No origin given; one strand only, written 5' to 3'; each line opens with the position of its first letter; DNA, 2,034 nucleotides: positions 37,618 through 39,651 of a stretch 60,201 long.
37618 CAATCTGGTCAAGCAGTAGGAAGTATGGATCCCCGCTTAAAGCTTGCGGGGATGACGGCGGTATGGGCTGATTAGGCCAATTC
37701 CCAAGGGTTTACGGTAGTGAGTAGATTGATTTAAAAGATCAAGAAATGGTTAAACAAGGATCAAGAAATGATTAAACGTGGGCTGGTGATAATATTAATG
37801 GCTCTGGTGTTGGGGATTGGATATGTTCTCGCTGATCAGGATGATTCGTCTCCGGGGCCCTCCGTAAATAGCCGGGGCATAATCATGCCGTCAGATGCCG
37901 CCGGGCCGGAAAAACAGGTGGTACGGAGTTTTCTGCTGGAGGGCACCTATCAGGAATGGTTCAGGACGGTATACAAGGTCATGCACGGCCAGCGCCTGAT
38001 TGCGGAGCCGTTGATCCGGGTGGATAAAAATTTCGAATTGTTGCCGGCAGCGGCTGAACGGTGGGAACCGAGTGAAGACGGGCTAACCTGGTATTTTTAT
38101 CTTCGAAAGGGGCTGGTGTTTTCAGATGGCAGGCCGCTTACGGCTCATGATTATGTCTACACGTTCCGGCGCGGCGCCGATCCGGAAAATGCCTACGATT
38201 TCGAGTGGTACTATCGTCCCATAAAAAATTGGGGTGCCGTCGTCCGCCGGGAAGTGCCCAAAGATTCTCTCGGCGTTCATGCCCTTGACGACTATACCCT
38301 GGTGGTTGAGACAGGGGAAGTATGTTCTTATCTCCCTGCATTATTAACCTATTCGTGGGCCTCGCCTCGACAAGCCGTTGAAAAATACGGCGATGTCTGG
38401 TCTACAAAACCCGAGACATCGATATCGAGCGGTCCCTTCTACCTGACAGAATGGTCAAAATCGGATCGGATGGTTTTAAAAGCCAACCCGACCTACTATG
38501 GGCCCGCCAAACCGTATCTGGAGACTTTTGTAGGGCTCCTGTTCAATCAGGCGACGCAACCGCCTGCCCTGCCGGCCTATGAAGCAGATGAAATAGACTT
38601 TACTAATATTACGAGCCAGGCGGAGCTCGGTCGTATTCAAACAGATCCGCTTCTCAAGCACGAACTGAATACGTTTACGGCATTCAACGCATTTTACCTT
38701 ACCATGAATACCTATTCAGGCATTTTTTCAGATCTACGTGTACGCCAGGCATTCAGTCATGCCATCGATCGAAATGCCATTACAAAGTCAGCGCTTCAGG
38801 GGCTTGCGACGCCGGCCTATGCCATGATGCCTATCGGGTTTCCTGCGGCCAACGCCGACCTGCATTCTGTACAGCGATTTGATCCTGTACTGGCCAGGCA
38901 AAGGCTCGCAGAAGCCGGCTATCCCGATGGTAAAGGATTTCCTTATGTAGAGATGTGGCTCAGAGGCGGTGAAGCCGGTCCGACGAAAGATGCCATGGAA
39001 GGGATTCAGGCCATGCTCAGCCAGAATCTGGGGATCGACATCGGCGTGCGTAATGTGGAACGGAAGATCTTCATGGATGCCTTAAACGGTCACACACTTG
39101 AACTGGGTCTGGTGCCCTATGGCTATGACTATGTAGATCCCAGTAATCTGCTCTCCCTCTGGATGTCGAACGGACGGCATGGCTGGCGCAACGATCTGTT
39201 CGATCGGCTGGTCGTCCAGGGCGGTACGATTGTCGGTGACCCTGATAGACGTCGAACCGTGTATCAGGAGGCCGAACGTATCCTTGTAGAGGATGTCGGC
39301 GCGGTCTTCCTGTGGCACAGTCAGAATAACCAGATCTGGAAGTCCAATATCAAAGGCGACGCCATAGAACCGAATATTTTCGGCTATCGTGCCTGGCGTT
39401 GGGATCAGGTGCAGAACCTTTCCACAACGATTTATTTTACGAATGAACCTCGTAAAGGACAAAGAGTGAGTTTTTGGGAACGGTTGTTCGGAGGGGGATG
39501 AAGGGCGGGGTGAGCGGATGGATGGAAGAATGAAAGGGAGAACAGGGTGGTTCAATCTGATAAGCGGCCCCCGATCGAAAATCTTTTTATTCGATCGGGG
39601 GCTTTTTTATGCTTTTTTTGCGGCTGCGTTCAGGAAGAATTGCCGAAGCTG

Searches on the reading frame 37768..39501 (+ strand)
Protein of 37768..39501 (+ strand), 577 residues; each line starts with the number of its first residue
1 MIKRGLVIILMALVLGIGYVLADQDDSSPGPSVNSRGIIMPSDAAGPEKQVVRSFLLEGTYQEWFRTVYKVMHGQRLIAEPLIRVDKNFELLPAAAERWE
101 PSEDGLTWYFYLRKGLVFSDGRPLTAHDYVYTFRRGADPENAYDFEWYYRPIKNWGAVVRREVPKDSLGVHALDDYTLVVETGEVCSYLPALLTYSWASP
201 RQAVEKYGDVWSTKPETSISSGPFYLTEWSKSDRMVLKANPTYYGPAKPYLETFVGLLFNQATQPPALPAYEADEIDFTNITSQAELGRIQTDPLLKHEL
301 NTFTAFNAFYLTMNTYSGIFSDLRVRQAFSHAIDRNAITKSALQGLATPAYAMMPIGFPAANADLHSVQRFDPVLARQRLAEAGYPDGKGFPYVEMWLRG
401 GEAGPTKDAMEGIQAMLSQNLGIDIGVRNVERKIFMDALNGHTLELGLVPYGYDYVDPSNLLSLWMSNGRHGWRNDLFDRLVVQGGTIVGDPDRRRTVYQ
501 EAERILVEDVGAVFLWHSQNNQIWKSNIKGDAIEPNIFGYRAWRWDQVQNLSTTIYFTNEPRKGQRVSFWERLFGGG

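Call 3: search_protein_families(library=pfam, proteins=[window:37768-39501:+], max_evalue=0.01)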
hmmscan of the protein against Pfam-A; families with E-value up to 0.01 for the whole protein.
window:37768-39501:+ (577 aa): 1 family
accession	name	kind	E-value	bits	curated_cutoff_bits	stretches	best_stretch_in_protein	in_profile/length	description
PF00496.27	SBP_bac_5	-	4.6e-80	269.9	32.4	1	91-470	2-365/368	Bacterial extracellular solute-binding proteins, family 5 Middle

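Call 4: search_protein_families(library=ncbifam, proteins=[window:37768-39501:+], max_evalue=0.01)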
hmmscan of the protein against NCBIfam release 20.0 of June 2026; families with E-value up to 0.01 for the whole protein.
window:37768-39501:+ (577 aa): 12 families
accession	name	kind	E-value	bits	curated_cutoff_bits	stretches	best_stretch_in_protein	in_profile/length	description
NF011684.0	PRK15104.1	equivalog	1.5e-53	182.3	947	1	76-530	67-523/543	oligopeptide ABC transporter substrate-binding protein OppA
NF007287.0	PRK09755.1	equivalog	1.9e-43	149.1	1098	1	80-518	65-503/535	ABC transporter substrate-binding protein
TIGR02294.1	nickel_nikA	equivalog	5.2e-30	104.4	393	1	71-436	28-385/501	nickel ABC transporter substrate-binding protein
NF045467.1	Opp4A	equivalog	1.4e-29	102.8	650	1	58-534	46-544/556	oligopeptide ABC transporter substrate-binding protein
NF043070.1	DppA_dipep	equivalog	1.4e-25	89.8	1005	1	89-535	72-523/535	dipeptide ABC transporter periplasmic-binding protein DppA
NF011942.0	PRK15413.1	equivalog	1.5e-23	83.3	594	1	82-388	62-346/512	glutathione ABC transporter substrate-binding protein GsiB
NF045468.1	Opp5A_nikA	equivalog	4.6e-22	78.2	600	2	175-387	121-320/488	nickel ABC transporter substrate-binding protein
NF011689.0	PRK15109.1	equivalog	9.1e-22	77.4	560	1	82-535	69-527/547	ABC transporter substrate-binding protein SapA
NF047575.1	opine_bind_CntA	exception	3.5e-14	52.2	800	1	71-387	58-362/535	staphylopine-dependent metal ABC transporter substrate-binding lipoprotein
TIGR04028.1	SBP_KPN_01854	hypoth_equivalog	5.6e-10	38.4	468.5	2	317-389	264-335/509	TIGR04028 family ABC transporter substrate-binding protein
NF043077.1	MMSYN1_0169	equivalog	0.0024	16.4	650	0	197-254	298-353/896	oligopeptide ABC transporter substrate-binding protein OppA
NF010149.0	PRK13626.1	equivalog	0.0044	15.7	476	1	72-135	144-207/552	HTH-type transcriptional regulator SgrR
